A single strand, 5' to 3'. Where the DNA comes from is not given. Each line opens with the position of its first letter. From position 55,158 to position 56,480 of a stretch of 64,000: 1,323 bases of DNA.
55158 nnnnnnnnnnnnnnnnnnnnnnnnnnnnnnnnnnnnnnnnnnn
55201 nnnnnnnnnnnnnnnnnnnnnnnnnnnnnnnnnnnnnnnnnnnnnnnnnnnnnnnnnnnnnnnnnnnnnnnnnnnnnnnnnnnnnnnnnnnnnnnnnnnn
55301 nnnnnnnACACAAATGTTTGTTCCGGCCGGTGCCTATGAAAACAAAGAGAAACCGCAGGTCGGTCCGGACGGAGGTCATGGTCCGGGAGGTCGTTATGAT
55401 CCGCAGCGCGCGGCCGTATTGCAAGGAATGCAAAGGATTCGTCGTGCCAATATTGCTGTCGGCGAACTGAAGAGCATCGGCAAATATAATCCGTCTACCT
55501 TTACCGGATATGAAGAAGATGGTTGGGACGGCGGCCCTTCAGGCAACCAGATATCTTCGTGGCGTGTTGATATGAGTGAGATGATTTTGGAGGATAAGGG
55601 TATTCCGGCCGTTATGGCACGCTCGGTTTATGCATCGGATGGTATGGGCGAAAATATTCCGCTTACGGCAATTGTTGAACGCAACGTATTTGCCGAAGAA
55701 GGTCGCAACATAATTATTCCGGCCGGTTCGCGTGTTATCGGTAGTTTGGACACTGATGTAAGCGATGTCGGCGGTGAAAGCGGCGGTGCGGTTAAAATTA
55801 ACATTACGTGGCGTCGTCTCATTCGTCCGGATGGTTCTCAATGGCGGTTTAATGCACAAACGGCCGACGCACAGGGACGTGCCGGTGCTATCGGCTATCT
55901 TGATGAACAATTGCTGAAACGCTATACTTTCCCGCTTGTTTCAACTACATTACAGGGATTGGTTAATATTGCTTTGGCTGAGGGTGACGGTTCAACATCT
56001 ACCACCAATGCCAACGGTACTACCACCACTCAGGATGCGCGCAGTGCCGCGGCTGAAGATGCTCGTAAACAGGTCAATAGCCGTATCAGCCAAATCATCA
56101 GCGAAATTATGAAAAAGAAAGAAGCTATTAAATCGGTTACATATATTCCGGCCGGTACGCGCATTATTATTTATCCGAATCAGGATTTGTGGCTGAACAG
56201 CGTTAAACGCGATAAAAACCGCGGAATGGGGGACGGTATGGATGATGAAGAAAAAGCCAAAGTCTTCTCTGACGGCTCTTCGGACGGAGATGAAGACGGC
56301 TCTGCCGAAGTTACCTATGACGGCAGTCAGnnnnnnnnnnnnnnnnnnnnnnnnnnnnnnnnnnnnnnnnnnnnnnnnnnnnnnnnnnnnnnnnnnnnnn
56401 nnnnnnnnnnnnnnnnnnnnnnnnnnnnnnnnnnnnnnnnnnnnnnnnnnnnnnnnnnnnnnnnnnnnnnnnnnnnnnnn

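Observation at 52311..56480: Giant VirB10 (1389 aa) carrying ~860 aa of the same repeats, analogous in concept to CagY and DotG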

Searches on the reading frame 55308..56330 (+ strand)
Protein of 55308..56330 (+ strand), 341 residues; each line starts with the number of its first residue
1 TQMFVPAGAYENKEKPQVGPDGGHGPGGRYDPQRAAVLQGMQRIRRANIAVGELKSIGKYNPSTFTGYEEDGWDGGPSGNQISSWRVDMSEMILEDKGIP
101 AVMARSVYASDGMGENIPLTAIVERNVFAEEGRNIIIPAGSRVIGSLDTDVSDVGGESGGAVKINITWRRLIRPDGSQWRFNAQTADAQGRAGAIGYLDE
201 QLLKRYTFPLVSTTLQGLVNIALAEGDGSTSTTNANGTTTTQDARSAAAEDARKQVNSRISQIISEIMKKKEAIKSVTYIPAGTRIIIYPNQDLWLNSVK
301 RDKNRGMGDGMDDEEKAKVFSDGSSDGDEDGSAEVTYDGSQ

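Call 10: find_homologous_proteins(query=window:55308-56330:+, max_evalue=0.00001)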
Query window:55308-56330:+ (341 aa): 108 proteins with E <= 0.00001 among 4221 candidates.
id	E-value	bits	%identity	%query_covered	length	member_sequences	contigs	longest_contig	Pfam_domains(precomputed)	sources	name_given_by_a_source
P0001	2.4e-100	354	54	91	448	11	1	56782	PF03743.20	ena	-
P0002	4.0e-92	327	65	70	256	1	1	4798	PF03743.20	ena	-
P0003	1.5e-89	318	62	74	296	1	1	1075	PF03743.20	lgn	-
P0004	8.4e-89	316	61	75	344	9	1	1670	PF03743.20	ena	-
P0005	2.8e-88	314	59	77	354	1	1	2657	PF19672.5,PF03743.20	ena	-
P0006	1.2e-84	302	46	94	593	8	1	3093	PF21785.4,PF03743.20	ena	-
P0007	2.0e-84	302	48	97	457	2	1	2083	PF03743.20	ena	-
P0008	1.7e-76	275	58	71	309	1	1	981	PF03743.20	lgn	-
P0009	3.7e-76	274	63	63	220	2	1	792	PF03743.20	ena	-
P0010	4.0e-76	274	43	97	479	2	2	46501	PF03743.20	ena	-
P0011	1.8e-74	269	44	88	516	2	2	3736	PF03743.20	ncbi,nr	ncbi:MAG: TrbI/VirB10 family protein, partial [Alphaproteobacteria bacterium]|nr:TrbI/VirB10 family 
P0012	7.0e-74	267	59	66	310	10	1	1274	PF03743.20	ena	-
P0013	1.3e-73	266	44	92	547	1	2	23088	PF03743.20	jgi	-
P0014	1.4e-73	266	47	80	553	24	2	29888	PF12396.15,PF21785.4,PF03743.20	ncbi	-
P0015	1.5e-73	266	45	88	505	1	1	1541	PF03743.20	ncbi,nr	ncbi:MAG: TrbI/VirB10 family protein, partial [Firmicutes bacterium]|nr:TrbI/VirB10 family protein [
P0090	1.2e-23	102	32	69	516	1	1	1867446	PF22073.3,PF03743.20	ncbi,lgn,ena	-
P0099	6.2e-18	83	30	61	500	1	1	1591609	PF03743.20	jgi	jgi:type IV secretion system protein VirB10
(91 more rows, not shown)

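Call 11: find_related_loci(query=window:55308-56330:+, collection=genome_contigs, flank=10000)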
Query window:55308-56330:+ (341 aa) in genome_contigs; peptide patterns used: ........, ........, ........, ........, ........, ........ (x = any residue, [..] = any of these).
39 stretches matched a pattern; 3 encode a relative of the query (tblastn E <= 1e-3); 3 distinct loci.
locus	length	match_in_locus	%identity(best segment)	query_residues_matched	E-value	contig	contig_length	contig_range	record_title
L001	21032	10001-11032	71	3-340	2e-141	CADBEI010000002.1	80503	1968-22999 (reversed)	MAG: uncultured proteobacterium isolate RUG13901 genome assembly, contig: RUG13901_asm_2, whole genome shotgun sequence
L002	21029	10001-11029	73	2-339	4e-140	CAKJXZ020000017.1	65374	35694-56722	Proteobacteria bacterium isolate MAG-R073 genome assembly, contig: k141_204930, whole genome shotgun sequence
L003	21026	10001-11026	62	1-340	6e-119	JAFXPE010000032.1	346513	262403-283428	MAG: Alphaproteobacteria bacterium isolate RGIG6619 Sheep_Rumen-1__c1251075, whole genome shotgun sequence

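Call 28: search_protein_representatives(protein=window:55308-56330:+)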
Query: 341 residues. Proteins with E-value up to 0.001 (for the whole library): 1964; up to 1e-10: 673; up to 1e-30: 73. The best 150 are listed.
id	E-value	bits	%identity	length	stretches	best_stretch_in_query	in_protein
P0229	1.0e-100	353.4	58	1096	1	3-340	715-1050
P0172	2.9e-99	348.6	61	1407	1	13-319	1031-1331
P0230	8.4e-87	307.7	54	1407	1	2-319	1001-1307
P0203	2.1e-83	296.5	55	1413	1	2-325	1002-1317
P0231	2.9e-79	282.9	51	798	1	4-322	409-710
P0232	8.2e-78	278.1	52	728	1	2-304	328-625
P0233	1.7e-74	267.2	53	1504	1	17-309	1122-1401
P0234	4.3e-74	265.9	50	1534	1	4-305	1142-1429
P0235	9.0e-73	261.6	47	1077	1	12-338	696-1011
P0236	1.0e-71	258.1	49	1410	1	4-332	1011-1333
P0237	1.1e-71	258.0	45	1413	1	3-334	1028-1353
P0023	1.5e-71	257.5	49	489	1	16-311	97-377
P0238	7.2e-71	255.3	49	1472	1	7-304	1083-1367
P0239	1.7e-70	254.0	48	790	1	5-326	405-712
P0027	5.7e-70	252.4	64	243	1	147-340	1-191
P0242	9.2e-65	235.2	45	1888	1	4-327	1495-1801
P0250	4.4e-51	190.3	42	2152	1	75-340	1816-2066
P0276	2.0e-35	138.8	40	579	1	62-298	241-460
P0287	8.2e-29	117.1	34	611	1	59-301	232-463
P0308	8.0e-25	103.9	34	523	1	42-296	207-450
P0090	3.8e-24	101.7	35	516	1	63-297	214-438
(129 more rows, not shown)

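Call 34: find_encoding_contigs(protein=P0250, flank=10000, max_places=2)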
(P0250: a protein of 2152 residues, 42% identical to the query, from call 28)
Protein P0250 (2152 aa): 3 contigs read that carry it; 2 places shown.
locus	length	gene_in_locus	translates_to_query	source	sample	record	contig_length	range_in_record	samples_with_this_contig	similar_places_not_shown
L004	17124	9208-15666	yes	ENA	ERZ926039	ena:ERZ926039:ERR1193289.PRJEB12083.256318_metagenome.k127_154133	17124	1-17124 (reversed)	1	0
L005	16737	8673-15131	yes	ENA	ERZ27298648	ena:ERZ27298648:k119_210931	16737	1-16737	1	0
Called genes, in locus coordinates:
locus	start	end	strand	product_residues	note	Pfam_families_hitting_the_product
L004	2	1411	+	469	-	?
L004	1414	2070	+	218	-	-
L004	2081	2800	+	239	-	-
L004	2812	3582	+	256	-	-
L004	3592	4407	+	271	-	-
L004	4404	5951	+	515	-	-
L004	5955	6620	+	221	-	PF04335:VirB8 (weak)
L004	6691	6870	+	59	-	-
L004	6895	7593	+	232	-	PF04335:VirB8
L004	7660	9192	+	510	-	PF03524:CagX, PF05036:SPOR (weak)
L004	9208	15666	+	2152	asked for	PF12396:DUF3659 (faint), PF21784:Bflower (faint), PF21785:Bflower_2 (weak), PF03743:TrbI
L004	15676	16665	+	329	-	PF00437:T2SSE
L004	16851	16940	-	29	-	-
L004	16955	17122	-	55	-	?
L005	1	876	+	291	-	?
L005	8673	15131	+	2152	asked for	PF12396:DUF3659 (faint), PF21784:Bflower (faint), PF21785:Bflower_2 (weak), PF03743:TrbI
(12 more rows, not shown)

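Call 35: find_encoding_contigs(protein=P0001, flank=10000, max_places=2)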
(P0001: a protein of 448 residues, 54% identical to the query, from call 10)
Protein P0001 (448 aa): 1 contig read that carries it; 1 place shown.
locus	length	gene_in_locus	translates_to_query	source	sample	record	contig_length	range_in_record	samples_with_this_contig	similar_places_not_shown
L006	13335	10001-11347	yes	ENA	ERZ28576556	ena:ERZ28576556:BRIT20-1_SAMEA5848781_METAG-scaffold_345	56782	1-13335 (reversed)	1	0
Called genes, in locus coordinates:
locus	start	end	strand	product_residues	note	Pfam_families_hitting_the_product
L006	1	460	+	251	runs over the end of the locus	PF04335:VirB8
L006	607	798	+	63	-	-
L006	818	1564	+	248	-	PF04335:VirB8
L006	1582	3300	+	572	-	PF03524:CagX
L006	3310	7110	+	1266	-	PF21784:Bflower (faint), PF21785:Bflower_2 (weak), PF05593:RHS_repeat (faint), PF21785:Bflower_2, PF12396:DUF3659 (weak), PF21785:Bflower_2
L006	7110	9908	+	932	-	-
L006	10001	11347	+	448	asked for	PF03743:TrbI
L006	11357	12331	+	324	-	PF00437:T2SSE, PF01580:FtsK_SpoIIIE (faint)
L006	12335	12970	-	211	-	PF03193:RsgA_GTPase (weak), PF00009:GTP_EFTU (faint), PF01926:MMR_HSR1, PF02421:FeoB_N (weak)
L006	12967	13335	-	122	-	?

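Call 75: search_protein_families(library=pfam, proteins=[P0287, P0276, P0090, P0308], max_evalue=1)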
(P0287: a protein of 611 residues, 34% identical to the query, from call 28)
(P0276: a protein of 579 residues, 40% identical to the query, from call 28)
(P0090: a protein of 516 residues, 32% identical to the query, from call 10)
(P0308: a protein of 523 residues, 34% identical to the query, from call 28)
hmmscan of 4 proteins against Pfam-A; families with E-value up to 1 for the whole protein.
P0287 (611 aa): 2 families
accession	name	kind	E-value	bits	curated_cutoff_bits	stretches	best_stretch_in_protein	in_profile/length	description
PF03743.19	TrbI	-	5.3e-31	108.4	35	1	271-458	2-188/188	Bacterial conjugation TrbI-like protein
PF23879.1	DUF7232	-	0.093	13.7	27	1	436-463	5-32/79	Family of unknown function (DUF7232)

P0276 (579 aa): 1 family
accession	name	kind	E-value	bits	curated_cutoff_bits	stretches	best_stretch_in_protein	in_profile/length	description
PF03743.19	TrbI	-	1.3e-36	126.7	35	1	272-458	2-188/188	Bacterial conjugation TrbI-like protein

P0090 (516 aa): 7 families
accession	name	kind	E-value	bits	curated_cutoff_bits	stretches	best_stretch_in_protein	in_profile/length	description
PF03743.19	TrbI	-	1.1e-41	143.2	35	1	239-437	2-188/188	Bacterial conjugation TrbI-like protein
PF22073.2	Cep192_D4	-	8.1e-07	29.7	35.5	1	58-159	5-111/112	Cep192 domain 4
PF22544.2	HYDIN_VesB_CFA65-like_Ig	-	4.9e-06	27.1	25.5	1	60-154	6-96/100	HYDIN/CFA65/VesB-like, Ig-like domain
PF07610.17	DUF1573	-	0.00064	20.1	26.1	1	63-158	7-97/98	Protein of unknown function (DUF1573)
PF24507.1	Ig_CFAP65_4th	-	0.001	19.9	27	1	81-159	4-76/76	CFAP65, fourth Ig-like domain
PF15780.11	ASH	-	0.0032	18.1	27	1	60-142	10-88/98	Abnormal spindle-like microcephaly-assoc'd, ASPM-SPD-2-Hydin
PF24771.2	Ig_CFAP74_1st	-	0.25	12.2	29.2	1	58-142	2-84/97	CFAP74 first Ig-like domain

P0308 (523 aa): 8 families
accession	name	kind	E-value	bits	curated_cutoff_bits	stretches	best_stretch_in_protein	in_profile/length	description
PF03743.19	TrbI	-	8.6e-40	137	35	1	261-450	2-188/188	Bacterial conjugation TrbI-like protein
PF22544.2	HYDIN_VesB_CFA65-like_Ig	-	7.7e-07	29.7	25.5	1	79-175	7-99/100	HYDIN/CFA65/VesB-like, Ig-like domain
PF22073.2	Cep192_D4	-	4.1e-06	27.4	35.5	1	81-173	10-107/112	Cep192 domain 4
PF15780.11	ASH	-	8.8e-06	26.3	27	1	81-165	13-93/98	Abnormal spindle-like microcephaly-assoc'd, ASPM-SPD-2-Hydin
PF07610.17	DUF1573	-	3.6e-05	24.1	26.1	1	80-176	6-97/98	Protein of unknown function (DUF1573)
PF24771.2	Ig_CFAP74_1st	-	0.0022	18.8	29.2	1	78-165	4-90/97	CFAP74 first Ig-like domain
PF24770.2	Ig-CFAP74_2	-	0.17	12.7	27.4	1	80-105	6-31/185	CFAP74 second Ig-like domain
PF12371.14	TMEM131_like_N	-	0.19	12.4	28.8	1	77-114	3-41/84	Transmembrane protein 131-like N-terminal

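Call 76: list_cluster_members(proteins=[P0090, P0099, P0118, P0412, P0447, P0379])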
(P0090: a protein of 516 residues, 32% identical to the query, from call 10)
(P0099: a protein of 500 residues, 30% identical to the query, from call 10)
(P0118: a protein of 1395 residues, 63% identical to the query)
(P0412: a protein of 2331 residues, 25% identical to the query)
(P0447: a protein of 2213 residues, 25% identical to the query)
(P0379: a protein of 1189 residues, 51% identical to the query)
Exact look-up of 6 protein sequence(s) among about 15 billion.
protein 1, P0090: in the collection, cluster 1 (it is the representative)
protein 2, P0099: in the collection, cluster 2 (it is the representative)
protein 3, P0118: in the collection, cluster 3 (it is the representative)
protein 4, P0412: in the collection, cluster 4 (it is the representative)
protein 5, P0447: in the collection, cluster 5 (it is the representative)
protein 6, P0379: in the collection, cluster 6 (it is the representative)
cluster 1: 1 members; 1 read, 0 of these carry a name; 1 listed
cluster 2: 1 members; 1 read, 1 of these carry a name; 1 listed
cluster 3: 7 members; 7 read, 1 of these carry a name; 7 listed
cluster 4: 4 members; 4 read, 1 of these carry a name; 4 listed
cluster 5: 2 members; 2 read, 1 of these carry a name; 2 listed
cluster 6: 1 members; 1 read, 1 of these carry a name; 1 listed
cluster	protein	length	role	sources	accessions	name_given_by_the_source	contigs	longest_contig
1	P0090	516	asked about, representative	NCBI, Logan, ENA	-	-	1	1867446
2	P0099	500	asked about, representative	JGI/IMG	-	type IV secretion system protein VirB10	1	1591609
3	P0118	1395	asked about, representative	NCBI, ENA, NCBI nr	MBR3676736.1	MAG: TrbI/VirB10 family protein [Alphaproteobacteria bacterium] | TrbI/VirB10 family protein [Alphaproteobacteria bacterium]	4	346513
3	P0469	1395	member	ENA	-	-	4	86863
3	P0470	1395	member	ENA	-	-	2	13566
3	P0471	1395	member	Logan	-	-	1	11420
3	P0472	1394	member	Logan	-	-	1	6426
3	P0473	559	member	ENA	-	-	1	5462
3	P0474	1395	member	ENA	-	-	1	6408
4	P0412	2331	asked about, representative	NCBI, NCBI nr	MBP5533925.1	MAG: hypothetical protein J6Y03_00245 [Alphaproteobacteria bacterium] | hypothetical protein [Alphaproteobacteria bacterium]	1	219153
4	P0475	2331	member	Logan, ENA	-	-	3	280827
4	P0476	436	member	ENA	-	-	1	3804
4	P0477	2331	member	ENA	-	-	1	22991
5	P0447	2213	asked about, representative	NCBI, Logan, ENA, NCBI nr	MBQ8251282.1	MAG: DUF3659 domain-containing protein [Alphaproteobacteria bacterium] | DUF3659 domain-containing protein [Alphaproteobacteria bacterium]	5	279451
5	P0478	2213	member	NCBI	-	-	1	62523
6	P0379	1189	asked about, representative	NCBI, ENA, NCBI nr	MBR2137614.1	MAG: DUF3659 domain-containing protein [Alphaproteobacteria bacterium] | DUF3659 domain-containing protein [Alphaproteobacteria bacterium]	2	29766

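Call 77: find_encoding_contigs(protein=P0090, flank=6000, max_places=1)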
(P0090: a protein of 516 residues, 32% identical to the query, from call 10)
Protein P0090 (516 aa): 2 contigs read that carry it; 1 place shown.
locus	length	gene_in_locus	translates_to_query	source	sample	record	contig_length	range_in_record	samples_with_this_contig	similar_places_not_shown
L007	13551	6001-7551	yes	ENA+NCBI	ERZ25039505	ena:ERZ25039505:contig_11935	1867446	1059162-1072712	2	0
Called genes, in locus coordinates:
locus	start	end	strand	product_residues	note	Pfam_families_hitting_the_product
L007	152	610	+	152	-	-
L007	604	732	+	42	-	-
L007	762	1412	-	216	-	PF00005:ABC_tran, PF13304:AAA_21 (faint)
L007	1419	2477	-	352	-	PF00155:Aminotran_1_2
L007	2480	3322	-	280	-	PF00459:Inositol_P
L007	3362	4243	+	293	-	PF01571:GCV_T (weak)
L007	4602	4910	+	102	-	PF00584:SecE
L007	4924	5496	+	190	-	PF02357:NusG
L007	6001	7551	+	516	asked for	PF22073:Cep192_D4 (weak), PF03743:TrbI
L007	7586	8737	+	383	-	PF27713:UCP018868 (weak), PF00437:T2SSE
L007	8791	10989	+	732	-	PF02534:T4SS-DNA_transf, PF10412:TrwB_AAD_bind, PF12696:TraG-D_C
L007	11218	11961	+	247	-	PF03883:H2O2_YaaD, PF21818:DUF6884 (weak)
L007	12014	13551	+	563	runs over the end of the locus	PF02465:FliD_N, PF07196:Flagellin_IN (weak), PF07195:FliD_C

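Call 81: find_encoding_contigs(protein=P0242, flank=9000, max_places=1)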
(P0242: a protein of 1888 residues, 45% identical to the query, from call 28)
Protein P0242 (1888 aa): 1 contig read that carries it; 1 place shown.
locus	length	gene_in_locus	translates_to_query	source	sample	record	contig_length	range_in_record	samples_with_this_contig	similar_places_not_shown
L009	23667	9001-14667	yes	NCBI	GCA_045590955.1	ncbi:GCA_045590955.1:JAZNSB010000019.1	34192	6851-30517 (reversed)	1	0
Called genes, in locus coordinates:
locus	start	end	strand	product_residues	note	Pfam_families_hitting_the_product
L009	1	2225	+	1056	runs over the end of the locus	-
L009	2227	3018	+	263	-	PF04335:VirB8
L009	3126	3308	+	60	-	-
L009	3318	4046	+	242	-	PF04335:VirB8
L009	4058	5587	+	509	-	PF03524:CagX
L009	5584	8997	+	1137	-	-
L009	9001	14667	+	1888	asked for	PF12396:DUF3659 (faint), PF21784:Bflower (faint), PF21785:Bflower_2, PF03743:TrbI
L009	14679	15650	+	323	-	PF01580:FtsK_SpoIIIE (faint), PF00437:T2SSE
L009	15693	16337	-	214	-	-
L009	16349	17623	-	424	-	-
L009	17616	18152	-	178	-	-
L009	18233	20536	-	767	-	-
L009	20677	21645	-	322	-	PF01381:HTH_3, PF07022:Phage_CI_repr (weak), PF12844:HTH_19 (weak), PF13443:HTH_26 (faint), PF13560:HTH_31, PF01381:HTH_3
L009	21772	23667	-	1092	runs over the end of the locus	PF04610:TrbL (weak)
